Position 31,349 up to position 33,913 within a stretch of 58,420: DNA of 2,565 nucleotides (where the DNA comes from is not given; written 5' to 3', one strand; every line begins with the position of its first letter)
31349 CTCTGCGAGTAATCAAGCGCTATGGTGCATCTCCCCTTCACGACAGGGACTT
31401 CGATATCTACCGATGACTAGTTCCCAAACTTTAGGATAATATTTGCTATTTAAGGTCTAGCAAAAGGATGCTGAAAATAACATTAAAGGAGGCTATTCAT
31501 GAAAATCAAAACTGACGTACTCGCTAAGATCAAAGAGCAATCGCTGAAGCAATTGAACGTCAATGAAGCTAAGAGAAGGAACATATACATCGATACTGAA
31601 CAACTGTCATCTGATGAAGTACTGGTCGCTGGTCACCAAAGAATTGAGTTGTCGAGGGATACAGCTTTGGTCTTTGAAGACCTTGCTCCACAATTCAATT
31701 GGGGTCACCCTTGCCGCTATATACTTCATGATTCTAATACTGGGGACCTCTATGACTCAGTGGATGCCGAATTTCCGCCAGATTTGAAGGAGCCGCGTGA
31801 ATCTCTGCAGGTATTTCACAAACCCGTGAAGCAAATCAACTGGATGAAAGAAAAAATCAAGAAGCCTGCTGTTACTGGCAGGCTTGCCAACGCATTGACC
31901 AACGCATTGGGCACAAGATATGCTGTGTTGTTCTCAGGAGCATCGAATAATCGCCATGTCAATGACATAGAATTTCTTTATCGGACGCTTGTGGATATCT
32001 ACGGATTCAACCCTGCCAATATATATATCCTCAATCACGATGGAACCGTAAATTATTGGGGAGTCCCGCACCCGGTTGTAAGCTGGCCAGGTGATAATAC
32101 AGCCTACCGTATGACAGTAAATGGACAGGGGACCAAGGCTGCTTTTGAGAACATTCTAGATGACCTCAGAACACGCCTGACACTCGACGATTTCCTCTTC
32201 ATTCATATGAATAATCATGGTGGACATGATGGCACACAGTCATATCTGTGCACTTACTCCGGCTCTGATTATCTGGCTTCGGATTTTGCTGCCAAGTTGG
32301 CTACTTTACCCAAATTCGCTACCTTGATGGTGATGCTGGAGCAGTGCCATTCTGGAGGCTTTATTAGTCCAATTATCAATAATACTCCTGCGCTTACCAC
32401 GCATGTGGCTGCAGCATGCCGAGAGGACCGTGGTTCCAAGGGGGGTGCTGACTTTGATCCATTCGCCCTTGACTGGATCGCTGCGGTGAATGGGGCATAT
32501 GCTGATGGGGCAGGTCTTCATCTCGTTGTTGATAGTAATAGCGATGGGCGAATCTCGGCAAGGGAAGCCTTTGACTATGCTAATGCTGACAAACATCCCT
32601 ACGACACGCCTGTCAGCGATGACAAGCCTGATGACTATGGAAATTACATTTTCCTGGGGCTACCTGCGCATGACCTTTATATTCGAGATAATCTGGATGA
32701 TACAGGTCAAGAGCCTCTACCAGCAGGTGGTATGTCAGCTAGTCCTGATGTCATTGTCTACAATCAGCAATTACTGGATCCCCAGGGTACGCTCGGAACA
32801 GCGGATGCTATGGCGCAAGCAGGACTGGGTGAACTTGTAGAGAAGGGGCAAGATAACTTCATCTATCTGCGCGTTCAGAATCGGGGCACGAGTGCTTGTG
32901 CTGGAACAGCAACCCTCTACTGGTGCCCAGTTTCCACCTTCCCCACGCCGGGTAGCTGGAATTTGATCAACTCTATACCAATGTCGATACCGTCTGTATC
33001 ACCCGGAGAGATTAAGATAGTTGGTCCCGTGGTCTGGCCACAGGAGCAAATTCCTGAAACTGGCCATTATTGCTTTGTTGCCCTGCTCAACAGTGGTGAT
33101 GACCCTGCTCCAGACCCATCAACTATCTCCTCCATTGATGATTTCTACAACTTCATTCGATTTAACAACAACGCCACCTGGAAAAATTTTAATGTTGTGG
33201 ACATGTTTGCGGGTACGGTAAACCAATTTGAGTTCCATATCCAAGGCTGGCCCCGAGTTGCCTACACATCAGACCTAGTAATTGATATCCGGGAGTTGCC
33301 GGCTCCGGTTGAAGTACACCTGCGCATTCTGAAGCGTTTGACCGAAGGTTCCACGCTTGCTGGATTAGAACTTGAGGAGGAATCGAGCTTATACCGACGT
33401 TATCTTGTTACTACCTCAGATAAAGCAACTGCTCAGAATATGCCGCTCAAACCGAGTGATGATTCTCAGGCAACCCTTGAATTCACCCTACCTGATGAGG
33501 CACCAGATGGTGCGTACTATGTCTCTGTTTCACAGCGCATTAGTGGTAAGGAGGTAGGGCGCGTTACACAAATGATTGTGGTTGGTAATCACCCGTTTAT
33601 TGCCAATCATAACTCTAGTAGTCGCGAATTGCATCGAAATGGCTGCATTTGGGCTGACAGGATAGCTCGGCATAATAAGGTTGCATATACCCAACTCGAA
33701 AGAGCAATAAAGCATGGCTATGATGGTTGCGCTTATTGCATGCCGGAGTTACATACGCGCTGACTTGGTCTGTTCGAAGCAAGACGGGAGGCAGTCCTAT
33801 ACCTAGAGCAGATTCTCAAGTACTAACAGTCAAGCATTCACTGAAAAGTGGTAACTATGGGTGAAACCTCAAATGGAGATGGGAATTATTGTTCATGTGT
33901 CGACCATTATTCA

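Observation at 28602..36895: Riboswitch-fronted five-gene cluster: HhH/beta-rich giant, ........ mini-protein, legumain-like caspase-fold protease, AAA+ ATPase and VWA-MIDAS partner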

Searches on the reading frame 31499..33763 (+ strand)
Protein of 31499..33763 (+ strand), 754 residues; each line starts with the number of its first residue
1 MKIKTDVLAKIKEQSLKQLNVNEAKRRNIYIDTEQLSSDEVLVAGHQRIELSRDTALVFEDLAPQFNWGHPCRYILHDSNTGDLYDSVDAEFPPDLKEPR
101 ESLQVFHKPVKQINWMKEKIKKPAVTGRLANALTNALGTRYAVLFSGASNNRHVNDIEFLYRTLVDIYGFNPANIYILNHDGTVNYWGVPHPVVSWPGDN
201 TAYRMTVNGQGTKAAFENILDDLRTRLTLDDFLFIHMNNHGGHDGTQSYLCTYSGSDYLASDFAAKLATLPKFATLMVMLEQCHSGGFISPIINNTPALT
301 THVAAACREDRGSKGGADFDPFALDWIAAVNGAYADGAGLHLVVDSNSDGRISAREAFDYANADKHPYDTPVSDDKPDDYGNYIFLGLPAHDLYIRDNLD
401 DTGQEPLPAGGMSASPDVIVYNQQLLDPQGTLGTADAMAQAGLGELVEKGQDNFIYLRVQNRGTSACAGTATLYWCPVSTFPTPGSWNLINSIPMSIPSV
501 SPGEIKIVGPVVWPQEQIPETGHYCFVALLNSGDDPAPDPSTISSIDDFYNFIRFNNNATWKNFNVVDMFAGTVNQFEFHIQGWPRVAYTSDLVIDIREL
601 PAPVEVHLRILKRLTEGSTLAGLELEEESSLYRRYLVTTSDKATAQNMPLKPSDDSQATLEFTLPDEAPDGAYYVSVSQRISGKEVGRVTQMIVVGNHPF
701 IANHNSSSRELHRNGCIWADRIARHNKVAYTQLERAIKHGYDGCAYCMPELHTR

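Call 4: search_protein_families(library=pfam, proteins=[window:31499-33763:+], max_evalue=0.1)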
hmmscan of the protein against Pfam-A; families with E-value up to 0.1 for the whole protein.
window:31499-33763:+ (754 aa): 2 families
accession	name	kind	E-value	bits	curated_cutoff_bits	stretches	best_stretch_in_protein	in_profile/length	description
PF01650.23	Peptidase_C13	-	2.4e-08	34.3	22.8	1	140-306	1-183/258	Peptidase C13 family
PF01835.25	MG2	-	0.013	16.3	32.8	1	635-680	38-83/96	MG2 domain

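Call 5: search_protein_families(library=padloc, proteins=[window:31499-33763:+], max_evalue=0.1)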
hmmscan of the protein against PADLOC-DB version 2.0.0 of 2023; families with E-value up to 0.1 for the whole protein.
window:31499-33763:+ (754 aa): 0 families

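Call 6: search_protein_families(library=ncbifam, proteins=[window:31499-33763:+], max_evalue=0.1)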
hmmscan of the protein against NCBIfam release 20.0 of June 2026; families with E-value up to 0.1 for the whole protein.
window:31499-33763:+ (754 aa): 0 families

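Call 10: find_homologous_proteins(query=window:31499-33763:+, max_evalue=0.001)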
Query window:31499-33763:+ (754 aa): 415 proteins with E <= 0.001 among 8000 candidates; the best 120 are listed.
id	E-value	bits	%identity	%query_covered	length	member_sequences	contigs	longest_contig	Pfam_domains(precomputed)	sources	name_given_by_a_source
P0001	0.0e+0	1773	100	100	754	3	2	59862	PF01650.24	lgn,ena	-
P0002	0.0e+0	1475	82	100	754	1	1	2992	PF01650.24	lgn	-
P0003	0.0e+0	1418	80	100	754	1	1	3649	PF01650.24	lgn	-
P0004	0.0e+0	1394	76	100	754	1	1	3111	PF01650.24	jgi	-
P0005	0.0e+0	1037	60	100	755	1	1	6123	-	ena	-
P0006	0.0e+0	1020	60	100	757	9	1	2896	-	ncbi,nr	ncbi:MAG: caspase family protein [Proteobacteria bacterium]|nr:caspase family protein [Pseudomonadot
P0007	9.7e-296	1001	58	100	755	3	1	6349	-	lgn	-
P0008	3.3e-294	996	57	100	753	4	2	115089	-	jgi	jgi:hypothetical protein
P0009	1.2e-275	935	54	99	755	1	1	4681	PF01650.24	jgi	-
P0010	3.9e-273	927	54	99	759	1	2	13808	-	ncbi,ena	-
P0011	2.6e-271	921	55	100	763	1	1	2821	-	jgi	jgi:hypothetical protein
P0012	6.0e-271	919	55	100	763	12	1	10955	-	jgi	jgi:hypothetical protein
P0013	2.4e-270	917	53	100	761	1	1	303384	-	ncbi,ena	-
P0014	3.4e-266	904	53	99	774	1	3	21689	-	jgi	jgi:hypothetical protein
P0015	9.9e-266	902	52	100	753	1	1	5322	PF01650.24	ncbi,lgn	-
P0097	2.0e-130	455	54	51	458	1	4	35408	PF01650.24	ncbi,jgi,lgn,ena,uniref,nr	ncbi:MAG: hypothetical protein JNM42_15870 [Propionivibrio sp.]|uniref:C13 family peptidase n=1 Tax=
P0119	1.3e-126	442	55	50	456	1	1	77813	PF01650.24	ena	-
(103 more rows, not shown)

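Call 13: find_related_loci(query=A1, collection=genome_contigs, flank=10000)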
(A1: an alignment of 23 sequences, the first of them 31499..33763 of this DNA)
Query A1 (754 aa) in genome_contigs; peptide patterns used: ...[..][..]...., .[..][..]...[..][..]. (x = any residue, [..] = any of these).
54 stretches matched a pattern; 36 encode a relative of the query (tblastn E <= 1e-3); 36 distinct loci.
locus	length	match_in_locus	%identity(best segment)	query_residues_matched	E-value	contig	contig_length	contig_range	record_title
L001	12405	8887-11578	79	1-753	0e+0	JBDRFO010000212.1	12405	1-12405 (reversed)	MAG: Chloroflexota bacterium isolate MEGAHIT-group-1.377 k141_14072388, whole genome shotgun sequence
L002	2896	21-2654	60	1-753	0e+0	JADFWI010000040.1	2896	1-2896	MAG: Proteobacteria bacterium isolate C4.bin.21 k83_86332, whole genome shotgun sequence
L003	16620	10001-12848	55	1-753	0e+0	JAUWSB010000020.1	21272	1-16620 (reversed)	MAG: Bacteroidota bacterium isolate CSMAG_2543 CSMAG_2543_k127_3874073_length_21272_cov_50.1195, whole genome shotgun se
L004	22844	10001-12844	55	1-753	0e+0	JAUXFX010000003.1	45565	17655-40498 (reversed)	MAG: Bacteroidota bacterium isolate CSMAG_2914 CSMAG_2914_k117_2544962_length_45565_cov_16.0000, whole genome shotgun se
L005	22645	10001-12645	53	1-751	0e+0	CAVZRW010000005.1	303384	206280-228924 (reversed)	MAG: uncultured Actinomycetes bacterium isolate MFD00905.bin.2.38 genome assembly, contig: contig_2804, whole genome sho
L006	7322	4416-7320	55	1-742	0e+0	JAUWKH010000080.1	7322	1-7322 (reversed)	MAG: Bacteroidota bacterium isolate CSMAG_2341 CSMAG_2341_k127_4240206_length_7322_cov_22.6894, whole genome shotgun seq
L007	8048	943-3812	55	12-753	0e+0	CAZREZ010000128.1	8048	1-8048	MAG TPA_asm: uncultured Bacteroidales bacterium isolate binchicken_co181_636 genome assembly, contig: NODE_18952_length_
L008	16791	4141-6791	53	1-753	0e+0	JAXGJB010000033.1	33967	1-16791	MAG: Methanothrix sp. isolate AnMBR.bin152 bin152_33, whole genome shotgun sequence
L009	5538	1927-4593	53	2-753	0e+0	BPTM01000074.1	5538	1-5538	MAG: Candidatus Heimdallarchaeota archaeon 7H_bin003 DNA, 7H_mbSensitive_bin3_NODE_1169, whole genome shotgun sequence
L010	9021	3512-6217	50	1-751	0e+0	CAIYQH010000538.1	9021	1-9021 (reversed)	MAG: uncultured Bacteroidales bacterium isolate Kiruna_bin-02728 genome assembly, contig: bin-02728:538/620, whole genom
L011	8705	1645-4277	50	1-753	0e+0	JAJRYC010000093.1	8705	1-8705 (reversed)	MAG: Nitrospirae bacterium isolate Dive96_bin3.242 k141_3296839, whole genome shotgun sequence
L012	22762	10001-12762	50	1-750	0e+0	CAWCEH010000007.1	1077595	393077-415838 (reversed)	MAG: uncultured Acidobacteriaceae bacterium isolate MFD09286.bin.1.255 genome assembly, contig: contig_9544, whole genom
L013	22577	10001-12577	53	1-753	0e+0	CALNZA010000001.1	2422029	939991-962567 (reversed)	MAG: Desulfocapsaceae bacterium isolate LOGT_bin.0118 genome assembly, contig: contig_12850, whole genome shotgun sequen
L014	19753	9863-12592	49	1-753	0e+0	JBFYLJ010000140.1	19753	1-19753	MAG: Methanothrix sp. isolate PPR_0032 k121_5853463, whole genome shotgun sequence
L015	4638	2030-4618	57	1-613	0e+0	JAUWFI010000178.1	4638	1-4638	MAG: Bacteroidota bacterium isolate CSMAG_2212 CSMAG_2212_k141_1432901_length_4638_cov_8.8481, whole genome shotgun sequ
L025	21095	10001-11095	39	392-754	3e-81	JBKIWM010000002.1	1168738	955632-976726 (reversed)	Thermodesulfobacteriota bacterium B35 contig_2, whole genome shotgun sequence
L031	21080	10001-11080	34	385-748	4e-72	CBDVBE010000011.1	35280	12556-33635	MAG TPA_asm: uncultured bacterium isolate SRR22302353_binner13_Refined_44 genome assembly, contig: ERZ25073599.295, whol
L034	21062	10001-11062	29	392-748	5e-33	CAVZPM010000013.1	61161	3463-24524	MAG: Candidatus Bathyarchaeota archaeon isolate MFD02809.bin.2.176 genome assembly, contig: contig_150500, whole genome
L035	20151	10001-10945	29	395-707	2e-32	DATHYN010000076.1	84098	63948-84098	MAG TPA_asm: Anaerolineae bacterium isolate SMAG_U16212 k141_744137, whole genome shotgun sequence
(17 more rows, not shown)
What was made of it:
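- Distribution is patchy, with 46-60% identity across Chloroflexota, Bacteroidota, Acidobacteriota, Desulfobacterota, Methanothrix and Heimdallarchaeota (call 13).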

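Call 43: search_protein_families(library=pfam, proteins=[L025:8315-11071:+, L025:11108-11461:+, L031:8387-11098:+, L034:8300-11368:+, L035:9794-10915:+], max_evalue=0.01)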
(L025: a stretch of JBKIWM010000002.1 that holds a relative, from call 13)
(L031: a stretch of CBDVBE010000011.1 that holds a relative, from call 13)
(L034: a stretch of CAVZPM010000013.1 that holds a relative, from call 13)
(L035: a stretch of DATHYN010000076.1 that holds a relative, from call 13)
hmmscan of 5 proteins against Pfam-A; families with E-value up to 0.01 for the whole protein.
L025:8315-11071:+ (918 aa): 2 families
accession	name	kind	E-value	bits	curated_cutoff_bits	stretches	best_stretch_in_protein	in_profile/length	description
PF00082.27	Peptidase_S8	-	4.7e-18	65.9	21.8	1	187-529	1-281/288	Subtilase family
PF07705.17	CARDB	-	0.00074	20.1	22.7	0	820-856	16-52/101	CARDB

L025:11108-11461:+ (117 aa): 0 families

L031:8387-11098:+ (903 aa): 1 family
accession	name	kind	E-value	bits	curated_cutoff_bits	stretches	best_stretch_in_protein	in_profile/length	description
PF00082.27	Peptidase_S8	-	1e-15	58.3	21.8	1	276-529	54-288/288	Subtilase family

L034:8300-11368:+ (1022 aa): 2 families
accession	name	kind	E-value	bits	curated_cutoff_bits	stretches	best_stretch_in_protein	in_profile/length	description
PF00082.27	Peptidase_S8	-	3.7e-47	161.5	21.8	1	251-536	4-281/288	Subtilase family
PF12836.13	HHH_3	-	0.0067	16.9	27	0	980-1012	25-57/65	Helix-hairpin-helix motif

L035:9794-10915:+ (373 aa): 0 families

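Call 44: predict_structure(alignment_id=A3)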
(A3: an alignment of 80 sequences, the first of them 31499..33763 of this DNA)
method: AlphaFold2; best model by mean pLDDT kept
length: 754 residues; sequences in the alignment: 80
mean_pLDDT: 89.5   pTM: 0.75
mean pLDDT of the five models: 89.5, 89.2, 88.9, 87.2, 86.3
residues with pLDDT >= 90: 501; 70-90: 211; 50-70: 35; < 50: 7
segments of 3 or more residues with pLDDT < 50: 408-410
pLDDT, mean of each block of 10 residues (from residue 1): 95 94 93 94 85 95 88 95 95 80 92 91 74 59 94 96 91 96 89 89 96 97 93 93 92 92 98 94 95 94 95 91 95 91 79 90 92 89 74 70 51 72 94 88 87 94 86 93 90 94 91 94 90 79 83 71 88 94 92 95 95 95 97 95 96 95 94 92 86 91 90 92 91 87 94 86
secondary structure, 60 per line:
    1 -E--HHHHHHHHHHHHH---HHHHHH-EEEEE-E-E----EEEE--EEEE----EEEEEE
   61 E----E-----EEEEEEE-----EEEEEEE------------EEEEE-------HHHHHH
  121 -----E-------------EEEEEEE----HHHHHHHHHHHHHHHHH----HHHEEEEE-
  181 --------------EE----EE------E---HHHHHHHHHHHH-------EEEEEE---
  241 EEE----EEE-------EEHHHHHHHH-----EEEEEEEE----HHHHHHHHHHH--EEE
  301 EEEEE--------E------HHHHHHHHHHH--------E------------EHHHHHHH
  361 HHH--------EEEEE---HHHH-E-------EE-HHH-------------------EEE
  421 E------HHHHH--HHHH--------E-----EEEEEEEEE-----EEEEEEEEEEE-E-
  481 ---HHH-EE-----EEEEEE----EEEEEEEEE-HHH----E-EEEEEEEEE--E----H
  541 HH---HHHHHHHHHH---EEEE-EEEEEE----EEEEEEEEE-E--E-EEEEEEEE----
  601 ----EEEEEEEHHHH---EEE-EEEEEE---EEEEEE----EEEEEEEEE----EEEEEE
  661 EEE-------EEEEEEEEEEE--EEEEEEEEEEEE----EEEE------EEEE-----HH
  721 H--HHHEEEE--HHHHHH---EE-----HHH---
elements in order (helices of 4 or more, strands of 3 or more residues): H5-17 H21-26 E28-32 E41-44 E47-50 E55-61 E72-78 E84-90 E103-107 H115-120 E140-146 H151-167 E175-179 H213-224 E232-237 E241-243 E248-250 H260-267 E273-280 H285-295 E298-305 H321-331 H354-363 E372-376 H380-383 E418-421 H428-432 H435-438 E453-461 E467-477 E495-500 E505-513 E524-532 H546-555 E559-562 E564-569 E574-582 E589-596 E605-611 H612-615 E619-621 E623-628 E632-637 E642-650 E655-663 E671-681 E684-695 E700-703 E710-713 E727-730 H733-738

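Call 47: fold_search(model_id=the predicted structure, library=pdb)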
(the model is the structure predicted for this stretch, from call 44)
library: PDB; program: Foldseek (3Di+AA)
matches with E <= 10: 1790; with E <= 0.001: 267
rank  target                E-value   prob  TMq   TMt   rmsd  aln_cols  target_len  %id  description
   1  4n6o_A                9.8e-10  1.00  0.26  0.68   3.7       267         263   15  Crystal structure of reduced legumain in complex with cystatin E/M (released 2015-02-11)
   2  4awb_A                1.4e-09  1.00  0.26  0.70   4.0       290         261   14  Crystal structure of active legumain in complex with AAN-CMK (released 2013-06-26)
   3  4awb_B                1.5e-09  1.00  0.27  0.71   3.9       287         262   14  Crystal structure of active legumain in complex with AAN-CMK (released 2013-06-26)
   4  7fql_E                2.0e-09  1.00  0.27  0.70   4.1       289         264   14  Crystal Structure of human Legumain in complex with (2S)-N-[(1S)-3-amino-1-cyano-3-oxopropyl]-1-[1-[4-[(2,4-difluoroph (released 2023-10-11)
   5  5lua_A                2.3e-09  1.00  0.25  0.67   4.0       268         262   14  Crystal structure of human legumain (AEP) in complex with compound 11b (released 2017-03-29)
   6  5nij_B                5.2e-09  1.00  0.27  0.46   3.7       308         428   18  Crystal structure of arabidopsis thaliana legumain isoform gamma in two-chain activation state (released 2018-02-28)
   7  7f5j_A                9.1e-09  1.00  0.24  0.62   4.3       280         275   15  The crystal structure of VyPAL2-I244V, a more efficient mutant of VyPAL2 peptide asparaginyl ligase in its active enzy (released 2022-06-29)
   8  7fqh_D                9.7e-09  1.00  0.25  0.67   4.0       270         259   15  Crystal Structure of human Legumain in complex with (2S)-N-[(3S)-5-amino-5-oxopent-1-yn-3-yl]-1-[1-[4-(cyclopropylmeth (released 2023-10-11)
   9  6ysa_G                2.2e-08  1.00  0.26  0.45   4.4       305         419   17  Crystal structure of Arabidopsis thaliana legumain isoform beta in zymogen state (released 2020-07-29)
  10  4d3y                  3.9e-08  1.00  0.25  0.46   4.4       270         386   15  The structure of inactive prolegumain from chinese hamster. (released 2016-01-20)
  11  6ysa_E                5.2e-08  1.00  0.25  0.42   5.1       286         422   17  Crystal structure of Arabidopsis thaliana legumain isoform beta in zymogen state (released 2020-07-29)
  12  6l4y_B                5.5e-08  1.00  0.24  0.43   5.3       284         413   16  Turning an asparaginyl endopeptidase into a peptide ligase (released 2020-10-07)
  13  6lko                  5.8e-08  1.00  0.25  0.43   5.8       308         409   16  Turning an asparaginyl endopeptidase into a peptide ligase (released 2020-10-07)
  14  6l4y_A                7.7e-08  1.00  0.21  0.36  10.1       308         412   18  Turning an asparaginyl endopeptidase into a peptide ligase (released 2020-10-07)
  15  4d3z                  9.1e-08  1.00  0.26  0.49   4.2       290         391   15  The structure of inactive prolegumain from chinese hamster, trigonal space group. (released 2016-01-20)
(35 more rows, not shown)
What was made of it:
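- On Peptidase C13 (legumain): Call 47 (TM 0.68-0.71 to 4n6o/4awb).
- Closest known: Legumain / asparaginyl endopeptidase and plant VPE/PAL enzymes. Same: The catalytic fold matches (Foldseek TM 0.68-0.71 to human legumain, call 47).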

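Call 54: search_solved_structures(query=A3, max_evalue=0.01, show_alignments=2)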
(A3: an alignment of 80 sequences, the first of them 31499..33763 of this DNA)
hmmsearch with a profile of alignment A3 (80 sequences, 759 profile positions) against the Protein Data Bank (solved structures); distinct sequences matched with E-value up to 0.01: 16.
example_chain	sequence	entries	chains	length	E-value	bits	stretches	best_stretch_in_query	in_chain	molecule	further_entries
5obt_A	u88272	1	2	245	1.2e-07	33.3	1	131-319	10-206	Vacuolar-processing enzyme gamma-isozyme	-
5nij_A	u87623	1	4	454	7.4e-07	30.7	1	132-309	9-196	Vacuolar-processing enzyme gamma-isozyme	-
6w8s_A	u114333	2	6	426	5.3e-06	27.8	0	212-300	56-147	Metacaspase-4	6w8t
6w8r_A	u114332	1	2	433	0.00011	23.4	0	156-180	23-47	Metacaspase-4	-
6l4v_A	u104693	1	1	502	0.00012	23.3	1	134-324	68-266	Asparaginyl endopeptidase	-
6lko_A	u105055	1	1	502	0.00019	22.7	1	134-322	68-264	Asparaginyl endopeptidase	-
6l4x_A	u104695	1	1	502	0.00035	21.8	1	134-322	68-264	Asparaginyl endopeptidase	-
6l4w_A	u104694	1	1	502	0.00036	21.8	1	134-322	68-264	Asparaginyl endopeptidase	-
6l4y_A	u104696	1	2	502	0.00037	21.8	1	134-322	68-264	Asparaginyl endopeptidase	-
9vsx_A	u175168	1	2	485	0.0014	19.8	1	138-245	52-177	VdiPAL1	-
9va4_A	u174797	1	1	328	0.0024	19.1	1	137-305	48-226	plant legumain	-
6idv_A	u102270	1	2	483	0.0028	18.9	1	138-245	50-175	Peptide Asparaginyl Ligases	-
7f5q_A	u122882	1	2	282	0.0042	18.3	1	140-209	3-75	Peptide Asparaginyl Ligases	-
7f5j_A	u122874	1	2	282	0.006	17.8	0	140-219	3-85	Peptide Asparaginyl Ligases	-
7f5p_A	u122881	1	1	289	0.0061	17.7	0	139-206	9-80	Peptide Asparaginyl Ligases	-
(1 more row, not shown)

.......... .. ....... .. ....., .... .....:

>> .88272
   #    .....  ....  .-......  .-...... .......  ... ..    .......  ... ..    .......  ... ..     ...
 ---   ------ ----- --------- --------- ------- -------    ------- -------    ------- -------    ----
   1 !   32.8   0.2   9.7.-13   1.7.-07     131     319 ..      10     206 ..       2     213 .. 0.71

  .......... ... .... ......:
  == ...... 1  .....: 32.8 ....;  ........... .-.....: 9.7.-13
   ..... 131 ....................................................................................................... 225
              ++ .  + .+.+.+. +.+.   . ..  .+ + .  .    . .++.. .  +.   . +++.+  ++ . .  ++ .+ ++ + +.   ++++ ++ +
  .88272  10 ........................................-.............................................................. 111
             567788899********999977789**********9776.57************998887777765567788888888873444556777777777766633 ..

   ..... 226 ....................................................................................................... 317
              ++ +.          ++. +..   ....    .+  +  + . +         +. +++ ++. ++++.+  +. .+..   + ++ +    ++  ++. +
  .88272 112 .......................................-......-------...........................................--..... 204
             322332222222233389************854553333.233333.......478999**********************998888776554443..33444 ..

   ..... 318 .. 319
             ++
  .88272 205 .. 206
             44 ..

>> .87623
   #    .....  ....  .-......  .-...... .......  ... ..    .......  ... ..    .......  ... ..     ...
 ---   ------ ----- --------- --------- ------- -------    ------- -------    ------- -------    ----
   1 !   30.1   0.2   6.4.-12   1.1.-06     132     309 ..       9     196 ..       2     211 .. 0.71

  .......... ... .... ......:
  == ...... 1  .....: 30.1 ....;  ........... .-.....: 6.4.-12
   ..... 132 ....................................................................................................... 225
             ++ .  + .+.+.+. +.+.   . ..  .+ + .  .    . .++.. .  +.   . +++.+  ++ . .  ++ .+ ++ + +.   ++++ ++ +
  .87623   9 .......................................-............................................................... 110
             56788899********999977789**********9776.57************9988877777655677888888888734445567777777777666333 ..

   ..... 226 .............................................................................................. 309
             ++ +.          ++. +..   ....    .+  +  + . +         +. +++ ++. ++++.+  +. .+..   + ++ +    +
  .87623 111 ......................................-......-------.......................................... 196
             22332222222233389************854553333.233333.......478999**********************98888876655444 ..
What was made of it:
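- Closest known: Legumain / asparaginyl endopeptidase and plant VPE/PAL enzymes. Same: The Arg-His of the S1 pocket aligns with VPE-gamma (call 54).
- C13 enzymes include transpeptidases, and the Foldseek and PDB hits include VyPAL2 and butelase-type ligases (calls 47, 54).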

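Call 91: search_protein_families(library=pfam, alignment_id=A10, max_evalue=0.00001)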
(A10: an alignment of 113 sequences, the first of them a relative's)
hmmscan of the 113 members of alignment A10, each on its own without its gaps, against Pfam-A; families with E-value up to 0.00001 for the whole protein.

A. member 1, L001:4689-6338:+ (550 aa): 1 family
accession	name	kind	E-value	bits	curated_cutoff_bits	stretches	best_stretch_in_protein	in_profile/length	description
PF00528.27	BPD_transp_1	-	1.6e-16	61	26.4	2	71-252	2-171/184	Binding-protein-dependent transport system inner membrane component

B. families by the number of members that match (of 113 scanned): 112 families (the first 25 are shown)
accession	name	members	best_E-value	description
PF02518.31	HATPase_c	3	3.6e-24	Histidine kinase-, DNA gyrase B-, and HSP90-like ATPase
PF04055.27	Radical_SAM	3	6.8e-19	Radical SAM superfamily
PF00753.33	Lactamase_B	3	2.9e-15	Metallo-beta-lactamase superfamily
PF00348.22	polyprenyl_synt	2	1.5e-48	Polyprenyl synthetase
PF12796.13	Ank_2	2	1.2e-43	Ankyrin repeats (3 copies)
PF00023.36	Ank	2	5.2e-42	Ankyrin repeat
PF22309.2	HK-GC-Chemotax_sensor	2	1.1e-40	HK/GC/Chemotaxis protein-like, sensor domain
PF00128.31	Alpha-amylase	2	1.3e-40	Alpha amylase, catalytic domain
PF13637.12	Ank_4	2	1.5e-34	Ankyrin repeats (many copies)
PF13606.12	Ank_3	2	7.1e-28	Ankyrin repeat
PF13857.12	Ank_5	2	2.1e-26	Ankyrin repeats (many copies)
PF00037.32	Fer4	2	2.3e-16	4Fe-4S binding domain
PF12838.12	Fer4_7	2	7.1e-16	4Fe-4S dicluster domain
PF23745.1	ANK_LRRK2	2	1.9e-11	LRRK2 ANK repeat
PF04909.20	Amidohydro_2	2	2.6e-11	Amidohydrolase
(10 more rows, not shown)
